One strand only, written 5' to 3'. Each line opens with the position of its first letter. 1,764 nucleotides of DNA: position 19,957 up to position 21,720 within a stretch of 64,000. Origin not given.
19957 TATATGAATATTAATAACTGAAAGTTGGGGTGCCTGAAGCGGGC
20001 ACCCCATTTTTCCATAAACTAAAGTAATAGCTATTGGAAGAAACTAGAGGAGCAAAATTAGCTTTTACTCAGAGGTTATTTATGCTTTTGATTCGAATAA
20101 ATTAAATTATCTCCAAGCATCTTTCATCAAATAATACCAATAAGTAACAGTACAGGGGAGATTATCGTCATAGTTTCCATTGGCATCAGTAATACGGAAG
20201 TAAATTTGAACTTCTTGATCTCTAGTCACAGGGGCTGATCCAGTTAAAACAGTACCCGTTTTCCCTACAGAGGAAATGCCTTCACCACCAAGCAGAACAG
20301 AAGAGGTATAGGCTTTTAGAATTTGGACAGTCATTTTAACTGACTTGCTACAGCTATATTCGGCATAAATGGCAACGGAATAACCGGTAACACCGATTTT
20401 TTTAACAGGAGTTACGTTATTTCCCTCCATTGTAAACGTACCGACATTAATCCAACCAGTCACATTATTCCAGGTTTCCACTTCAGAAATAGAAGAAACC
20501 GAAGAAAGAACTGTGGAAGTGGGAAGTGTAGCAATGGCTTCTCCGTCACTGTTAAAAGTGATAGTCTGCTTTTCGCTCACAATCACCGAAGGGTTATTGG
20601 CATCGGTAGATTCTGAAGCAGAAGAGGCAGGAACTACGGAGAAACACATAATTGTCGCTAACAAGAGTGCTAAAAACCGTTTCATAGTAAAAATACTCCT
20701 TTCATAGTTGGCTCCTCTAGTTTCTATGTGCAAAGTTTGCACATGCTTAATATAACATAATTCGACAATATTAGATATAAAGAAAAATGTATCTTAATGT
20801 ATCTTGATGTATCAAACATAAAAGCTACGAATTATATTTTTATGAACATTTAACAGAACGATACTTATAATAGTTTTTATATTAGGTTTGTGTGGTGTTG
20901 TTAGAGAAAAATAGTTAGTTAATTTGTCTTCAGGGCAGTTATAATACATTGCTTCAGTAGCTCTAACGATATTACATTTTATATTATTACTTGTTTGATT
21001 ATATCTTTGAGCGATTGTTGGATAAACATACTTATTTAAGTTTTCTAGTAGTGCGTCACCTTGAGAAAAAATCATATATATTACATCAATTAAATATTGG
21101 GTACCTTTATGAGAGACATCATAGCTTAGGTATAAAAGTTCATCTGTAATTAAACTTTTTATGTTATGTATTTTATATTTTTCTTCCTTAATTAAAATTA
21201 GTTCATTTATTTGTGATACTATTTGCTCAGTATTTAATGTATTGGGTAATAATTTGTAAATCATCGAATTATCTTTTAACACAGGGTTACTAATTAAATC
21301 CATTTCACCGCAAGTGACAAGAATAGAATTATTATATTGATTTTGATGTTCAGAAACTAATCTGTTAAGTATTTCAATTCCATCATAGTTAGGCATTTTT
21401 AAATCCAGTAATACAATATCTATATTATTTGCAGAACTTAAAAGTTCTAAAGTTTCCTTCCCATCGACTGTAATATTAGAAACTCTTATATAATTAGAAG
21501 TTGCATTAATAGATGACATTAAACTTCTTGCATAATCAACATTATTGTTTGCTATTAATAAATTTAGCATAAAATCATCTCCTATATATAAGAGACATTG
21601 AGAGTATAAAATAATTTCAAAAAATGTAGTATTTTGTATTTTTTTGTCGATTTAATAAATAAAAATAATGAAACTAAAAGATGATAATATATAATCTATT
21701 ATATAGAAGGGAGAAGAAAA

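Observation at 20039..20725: Perfect 15-bp inverted repeats bracket a compositionally foreign secreted-protein gene (invertible or mobile cassette?)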

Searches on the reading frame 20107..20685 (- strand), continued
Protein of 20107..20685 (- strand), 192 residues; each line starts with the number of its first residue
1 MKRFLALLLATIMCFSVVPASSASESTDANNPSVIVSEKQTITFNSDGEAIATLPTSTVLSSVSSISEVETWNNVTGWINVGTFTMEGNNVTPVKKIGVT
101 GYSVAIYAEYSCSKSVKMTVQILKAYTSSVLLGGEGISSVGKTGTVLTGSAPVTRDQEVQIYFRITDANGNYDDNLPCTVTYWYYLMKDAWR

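Call 32: fold_search(model_id=the predicted structure, library=pdb)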
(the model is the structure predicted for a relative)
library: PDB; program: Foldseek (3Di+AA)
matches with E <= 10: 1706; with E <= 0.001: 12
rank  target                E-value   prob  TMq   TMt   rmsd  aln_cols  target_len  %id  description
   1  3c7e                  7.9e-05  1.00  0.34  0.16  13.6       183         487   11  Crystal structure of a glycoside hydrolase family 43 arabinoxylan arabinofuranohydrolase from Bacillus subtilis. (released 2008-11-18)
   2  3c7g_A                1.3e-04  1.00  0.33  0.16  13.4       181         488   12  Crystal structure of a glycoside hydrolase family 43 arabinoxylan arabinofuranohydrolase from Bacillus subtilis in com (released 2008-11-18)
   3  4jdo_D                3.8e-04  0.99  0.30  0.27  18.4       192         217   10  Secreted chlamydial protein pgp3, coiled-coil deletion (released 2013-06-05)
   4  1o8s_A                5.8e-04  1.00  0.31  0.42   8.4       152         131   10  Structure of CsCBM6-3 from Clostridium stercorarium in complex with cellobiose (released 2003-03-13)
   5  6gjt_C                5.8e-04  0.99  0.24  0.27   9.7       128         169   12  Chlamydia protein Pgp3 studied at high resolution in a new crystal form (released 2018-07-25)
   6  1stm_A                7.2e-04  0.99  0.27  0.34   9.1       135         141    9  SATELLITE PANICUM MOSAIC VIRUS (released 1997-01-27)
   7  4jdo_E                7.2e-04  0.99  0.29  0.27  12.2       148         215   11  Secreted chlamydial protein pgp3, coiled-coil deletion (released 2013-06-05)
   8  4jdn_B                7.6e-04  0.97  0.24  0.31  13.8       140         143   13  Secreted Chlamydial Protein PGP3, C-terminal Domain (released 2013-06-05)
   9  4jdo_B                8.5e-04  1.00  0.31  0.29  11.1       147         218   12  Secreted chlamydial protein pgp3, coiled-coil deletion (released 2013-06-05)
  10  6gjt_E                8.5e-04  0.98  0.24  0.26   9.6       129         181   12  Chlamydia protein Pgp3 studied at high resolution in a new crystal form (released 2018-07-25)
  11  6gjt_B                8.5e-04  0.98  0.24  0.26   9.6       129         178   12  Chlamydia protein Pgp3 studied at high resolution in a new crystal form (released 2018-07-25)
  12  6gjt_A                9.0e-04  0.98  0.25  0.27   9.4       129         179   12  Chlamydia protein Pgp3 studied at high resolution in a new crystal form (released 2018-07-25)
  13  1uy1                  1.1e-03  1.00  0.32  0.43   8.2       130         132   11  Binding sub-site dissection of a family 6 carbohydrate-binding module by X-ray crystallography and isothermal titration  (released 2004-06-18)
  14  4jdo_C                1.1e-03  1.00  0.32  0.29   7.3       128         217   10  Secreted chlamydial protein pgp3, coiled-coil deletion (released 2013-06-05)
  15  6dj4                  1.1e-03  1.00  0.33  0.13   5.5       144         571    6  Crystal Structure of Bacillus thuringiensis Cry1A.105 Tryptic Core (released 2018-09-12)
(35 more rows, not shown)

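Call 58: search_protein_families(library=ncbifam, proteins=[window:20107-20685:-], max_evalue=0.001)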
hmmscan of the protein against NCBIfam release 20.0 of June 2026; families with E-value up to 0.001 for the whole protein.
window:20107-20685:- (192 aa): 0 families

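Call 69: search_protein_representatives(alignment_id=A1)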
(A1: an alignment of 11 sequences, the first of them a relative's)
Query: 11 sequences, 186 profile positions. Proteins with E-value up to 0.001 (for the whole library): 139; up to 1e-10: 60; up to 1e-30: 22. The best 139 are listed.
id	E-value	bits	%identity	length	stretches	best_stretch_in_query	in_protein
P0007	1.3e-79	282.5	-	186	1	1-185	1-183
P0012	5.5e-65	234.8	-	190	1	1-184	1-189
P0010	4.1e-63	228.7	-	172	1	1-182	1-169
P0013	5.5e-59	215.2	-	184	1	1-181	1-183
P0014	9.5e-57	207.9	-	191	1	2-184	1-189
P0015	3.4e-54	199.6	-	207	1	2-184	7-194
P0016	1.6e-47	177.9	-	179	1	2-181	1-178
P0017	2.6e-45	170.6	-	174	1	1-181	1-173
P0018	2.0e-44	167.8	-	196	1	1-182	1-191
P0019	1.4e-41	158.5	-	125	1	57-181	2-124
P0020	3.5e-41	157.2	-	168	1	1-181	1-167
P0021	9.3e-41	155.8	-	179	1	1-180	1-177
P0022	3.5e-40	153.9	-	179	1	1-181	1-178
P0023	3.1e-39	150.8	-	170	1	1-182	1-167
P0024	8.8e-39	149.4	-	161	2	61-181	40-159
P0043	6.3e-19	84.6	-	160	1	62-181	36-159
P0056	1.1e-12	64.3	-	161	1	67-182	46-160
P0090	1.3e-07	47.8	-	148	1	62-179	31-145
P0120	1.7e-05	40.9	-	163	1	63-181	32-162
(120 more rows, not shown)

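Call 70: find_encoding_contigs(protein=P0043, flank=3000, max_places=3)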
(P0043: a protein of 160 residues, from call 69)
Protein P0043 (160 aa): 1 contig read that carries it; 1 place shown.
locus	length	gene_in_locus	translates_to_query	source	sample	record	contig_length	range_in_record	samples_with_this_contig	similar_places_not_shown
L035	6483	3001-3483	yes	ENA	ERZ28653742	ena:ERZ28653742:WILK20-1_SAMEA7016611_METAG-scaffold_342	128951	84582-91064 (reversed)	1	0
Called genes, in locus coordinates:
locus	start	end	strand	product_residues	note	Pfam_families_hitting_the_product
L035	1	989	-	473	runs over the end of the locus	PF00092:VWA (weak), PF13519:VWA_2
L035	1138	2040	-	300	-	-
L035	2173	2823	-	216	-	-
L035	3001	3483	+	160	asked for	-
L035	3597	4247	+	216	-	-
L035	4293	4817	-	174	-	PF10688:Imp-YgjV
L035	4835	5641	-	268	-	PF05116:S6PP (faint), PF08282:Hydrolase_3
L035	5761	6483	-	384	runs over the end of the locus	PF00091:Tubulin, PF12327:FtsZ_C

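Call 71: find_encoding_contigs(protein=P0056, flank=3000, max_places=3)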
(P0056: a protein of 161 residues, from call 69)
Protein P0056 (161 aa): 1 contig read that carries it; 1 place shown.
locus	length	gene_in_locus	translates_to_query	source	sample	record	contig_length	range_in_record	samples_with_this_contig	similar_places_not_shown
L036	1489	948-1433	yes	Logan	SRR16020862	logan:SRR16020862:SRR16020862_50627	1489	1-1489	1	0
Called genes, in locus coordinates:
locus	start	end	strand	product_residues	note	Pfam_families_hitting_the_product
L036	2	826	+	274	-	PF05857:TraX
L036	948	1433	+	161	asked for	-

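Call 73: find_encoding_contigs(protein=P0090, flank=3000, max_places=3)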
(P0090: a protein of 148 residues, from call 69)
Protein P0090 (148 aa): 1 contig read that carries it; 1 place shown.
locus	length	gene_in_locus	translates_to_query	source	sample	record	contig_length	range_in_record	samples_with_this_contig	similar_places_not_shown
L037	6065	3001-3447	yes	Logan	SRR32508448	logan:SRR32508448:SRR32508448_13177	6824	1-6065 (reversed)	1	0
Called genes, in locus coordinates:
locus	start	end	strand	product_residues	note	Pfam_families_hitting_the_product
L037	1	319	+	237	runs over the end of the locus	PF01180:DHO_dh, PF01207:Dus (faint), PF03060:NMO (weak)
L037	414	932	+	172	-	PF01741:MscL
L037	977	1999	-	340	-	PF06144:DNA_pol3_delta, PF21694:DNA_pol3_delta_C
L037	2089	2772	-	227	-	PF00072:Response_reg, PF08769:Spo0A_C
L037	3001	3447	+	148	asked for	-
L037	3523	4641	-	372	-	-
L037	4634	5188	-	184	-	PF04542:Sigma70_r2, PF08281:Sigma70_r4_2, PF04545:Sigma70_r4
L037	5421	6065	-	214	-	?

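Call 74: find_encoding_contigs(protein=P0120, flank=3000, max_places=3)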
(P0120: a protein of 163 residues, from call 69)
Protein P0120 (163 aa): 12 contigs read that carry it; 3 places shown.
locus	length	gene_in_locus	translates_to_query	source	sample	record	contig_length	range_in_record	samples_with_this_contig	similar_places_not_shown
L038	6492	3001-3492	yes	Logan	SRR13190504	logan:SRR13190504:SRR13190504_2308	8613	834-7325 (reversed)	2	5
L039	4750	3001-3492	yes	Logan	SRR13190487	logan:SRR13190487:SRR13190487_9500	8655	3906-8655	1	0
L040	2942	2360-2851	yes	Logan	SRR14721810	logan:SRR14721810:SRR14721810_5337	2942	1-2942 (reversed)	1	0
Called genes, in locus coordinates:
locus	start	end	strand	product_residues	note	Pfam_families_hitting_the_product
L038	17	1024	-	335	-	PF02687:FtsX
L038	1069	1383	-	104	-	-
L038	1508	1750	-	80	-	-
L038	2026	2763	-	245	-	PF00072:Response_reg, PF08769:Spo0A_C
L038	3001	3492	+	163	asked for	-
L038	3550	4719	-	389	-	-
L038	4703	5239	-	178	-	PF07638:Sigma70_ECF (faint), PF04542:Sigma70_r2, PF08281:Sigma70_r4_2, PF04545:Sigma70_r4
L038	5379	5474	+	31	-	-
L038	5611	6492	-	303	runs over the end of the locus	-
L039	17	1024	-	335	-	PF02687:FtsX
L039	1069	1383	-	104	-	-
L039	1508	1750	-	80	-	-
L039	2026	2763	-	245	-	PF00072:Response_reg, PF08769:Spo0A_C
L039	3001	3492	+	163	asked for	-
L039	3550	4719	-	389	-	-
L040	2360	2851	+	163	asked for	-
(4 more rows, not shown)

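Call 79: search_dna_similar(query=window:20107-20685:-, collection=plasmids, mode=protein, max_evalue=0.001, max_rows=10)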
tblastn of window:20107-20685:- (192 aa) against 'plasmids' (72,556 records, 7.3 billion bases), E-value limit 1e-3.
No match.

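Call 80: search_dna_similar(query=window:20107-20685:-, collection=phages, mode=protein, max_evalue=0.001, max_rows=10)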
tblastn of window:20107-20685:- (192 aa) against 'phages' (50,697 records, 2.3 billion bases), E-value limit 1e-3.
No match.

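Call 81: search_solved_structures(query=A1, max_evalue=1)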
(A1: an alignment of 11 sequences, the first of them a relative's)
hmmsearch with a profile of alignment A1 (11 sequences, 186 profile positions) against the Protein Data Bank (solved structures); distinct sequences matched with E-value up to 1: 11.
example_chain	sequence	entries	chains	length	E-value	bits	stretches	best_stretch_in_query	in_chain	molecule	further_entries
1dc9_A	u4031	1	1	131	0.28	14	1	36-100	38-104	INTESTINAL FATTY ACID BINDING PROTEIN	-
1a57_A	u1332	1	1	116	0.35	13.7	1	36-100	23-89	INTESTINAL FATTY ACID-BINDING PROTEIN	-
9t5t_V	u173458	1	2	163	0.36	13.7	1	1-64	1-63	Photosystem II extrinsic protein V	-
4v8m_AE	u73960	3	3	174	0.42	13.4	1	105-173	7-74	40S RIBOSOMAL PROTEINS S11, PUTATIVE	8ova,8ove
4jcl_A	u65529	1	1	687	0.48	13.3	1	121-171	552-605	Cyclomaltodextrin glucanotransferase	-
1icn_A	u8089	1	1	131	0.56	13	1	36-102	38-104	INTESTINAL FATTY ACID BINDING PROTEIN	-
1ael_A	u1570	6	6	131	0.58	13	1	36-100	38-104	FATTY ACID-BINDING PROTEIN | INTESTINAL FATTY ACID BINDING PROTEIN | INTESTINAL FATTY ACID-BINDING PROTEIN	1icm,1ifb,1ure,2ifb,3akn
1sa8_A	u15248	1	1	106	0.58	13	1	37-100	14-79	Fatty acid-binding protein, intestinal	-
1ifc_A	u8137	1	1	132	0.59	13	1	36-100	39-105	INTESTINAL FATTY ACID BINDING PROTEIN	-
1t8v_A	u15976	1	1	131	0.61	12.9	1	36-100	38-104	Fatty acid-binding protein, intestinal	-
9xf5_A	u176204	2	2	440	0.76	12.6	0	2-38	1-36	ABC transporter substrate-binding protein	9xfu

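Call 82: search_protein_families(library=padloc, proteins=[window:20107-20685:-], max_evalue=0.001)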
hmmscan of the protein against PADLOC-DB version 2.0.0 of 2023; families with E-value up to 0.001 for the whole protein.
window:20107-20685:- (192 aa): 0 families

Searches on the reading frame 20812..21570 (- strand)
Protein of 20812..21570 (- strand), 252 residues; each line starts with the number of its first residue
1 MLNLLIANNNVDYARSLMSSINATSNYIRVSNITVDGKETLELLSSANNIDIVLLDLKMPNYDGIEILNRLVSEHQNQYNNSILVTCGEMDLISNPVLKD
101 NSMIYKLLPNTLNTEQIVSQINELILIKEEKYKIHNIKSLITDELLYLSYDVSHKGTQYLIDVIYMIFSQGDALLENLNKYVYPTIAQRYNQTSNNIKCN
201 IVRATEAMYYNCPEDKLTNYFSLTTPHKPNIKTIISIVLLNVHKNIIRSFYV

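Call 6: search_protein_families(library=pfam, proteins=[window:20812-21570:-], max_evalue=0.1)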
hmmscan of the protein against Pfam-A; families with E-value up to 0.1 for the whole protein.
window:20812-21570:- (252 aa): 3 families
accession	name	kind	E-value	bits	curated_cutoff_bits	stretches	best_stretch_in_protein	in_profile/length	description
PF08769.17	Spo0A_C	-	2.6e-11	43.9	25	1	141-238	1-100/104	Sporulation initiation factor Spo0A C terminal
PF00072.30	Response_reg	-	3.6e-09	37.2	30.2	1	5-78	2-70/111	Response regulator receiver domain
PF10504.14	DUF2452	-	0.044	13.7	25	1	190-227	75-112/156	Protein of unknown function (DUF2452)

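Call 58: search_protein_families(library=ncbifam, proteins=[window:20812-21570:-], max_evalue=0.001)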
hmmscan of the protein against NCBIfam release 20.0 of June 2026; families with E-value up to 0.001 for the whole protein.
window:20812-21570:- (252 aa): 30 families (the best 25 are shown)
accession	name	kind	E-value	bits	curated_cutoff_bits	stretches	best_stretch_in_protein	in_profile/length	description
TIGR02875.1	spore_0_A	equivalog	4.5e-19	68.7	200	1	3-226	4-236/262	sporulation transcription factor Spo0A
NF007135.0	PRK09581.1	equivalog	4.5e-08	32.3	474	1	24-87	23-84/457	PleD family two-component system response regulator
NF009206.0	PRK12555.1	subfamily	2.3e-07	30.1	342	1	9-75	7-72/340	chemotaxis-specific protein-glutamate methyltransferase CheB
NF001965.0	PRK00742.1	subfamily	3.6e-07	29.7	293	1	14-75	15-75/357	chemotaxis-specific protein-glutamate methyltransferase CheB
NF052574.1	HisKinEspCMyxo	equivalog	8.6e-07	27.5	1200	1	33-88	693-748/785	serine histidine kinase EspC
NF008469.0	PRK11361.1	equivalog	3.9e-06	25.8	714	1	12-136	14-134/461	acetoacetate metabolism transcriptional regulator AtoC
NF012227.0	AdeR_RR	equivalog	4e-06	26.4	340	1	34-87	41-90/239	efflux system response regulator transcription factor AdeR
NF007969.0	PRK10693.1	equivalog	1.4e-05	24.3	329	1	28-77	32-79/337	two-component system response regulator RssB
NF052596.1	RR_EAL_PvrR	equivalog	1.4e-05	23.9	580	1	32-94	32-92/398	response regulator cyclic di-GMP phosphodiesterase PvrR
NF008199.0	PRK10955.1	equivalog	2.5e-05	24.3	341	1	33-123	30-113/232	envelope stress response regulator transcription factor CpxR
NF007935.0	PRK10651.1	equivalog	3.2e-05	23.2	250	1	25-85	29-88/216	two-component system response regulator NarL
NF045901.1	HisKinLetSLeg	equivalog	3.8e-05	21.9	1650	1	3-125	673-789/906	two-component system sensor histidine kinase LetS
NF052445.1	RespRegMctR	equivalog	4.6e-05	22.9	300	1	19-123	18-117/205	two-component system response regulator MctR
NF033120.0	vanR_FM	exception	6.7e-05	22.6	460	1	4-84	6-78/231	vancomycin resistance response regulator transcription factor, VanR-F/VanR-M family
NF008099.0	PRK10841.1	equivalog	6.8e-05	20.8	920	1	33-75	853-894/949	two-component system sensor histidine kinase RcsC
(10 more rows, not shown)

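Call 82: search_protein_families(library=padloc, proteins=[window:20812-21570:-], max_evalue=0.001)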
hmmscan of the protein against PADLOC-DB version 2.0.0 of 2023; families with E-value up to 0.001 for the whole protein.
window:20812-21570:- (252 aa): 0 families
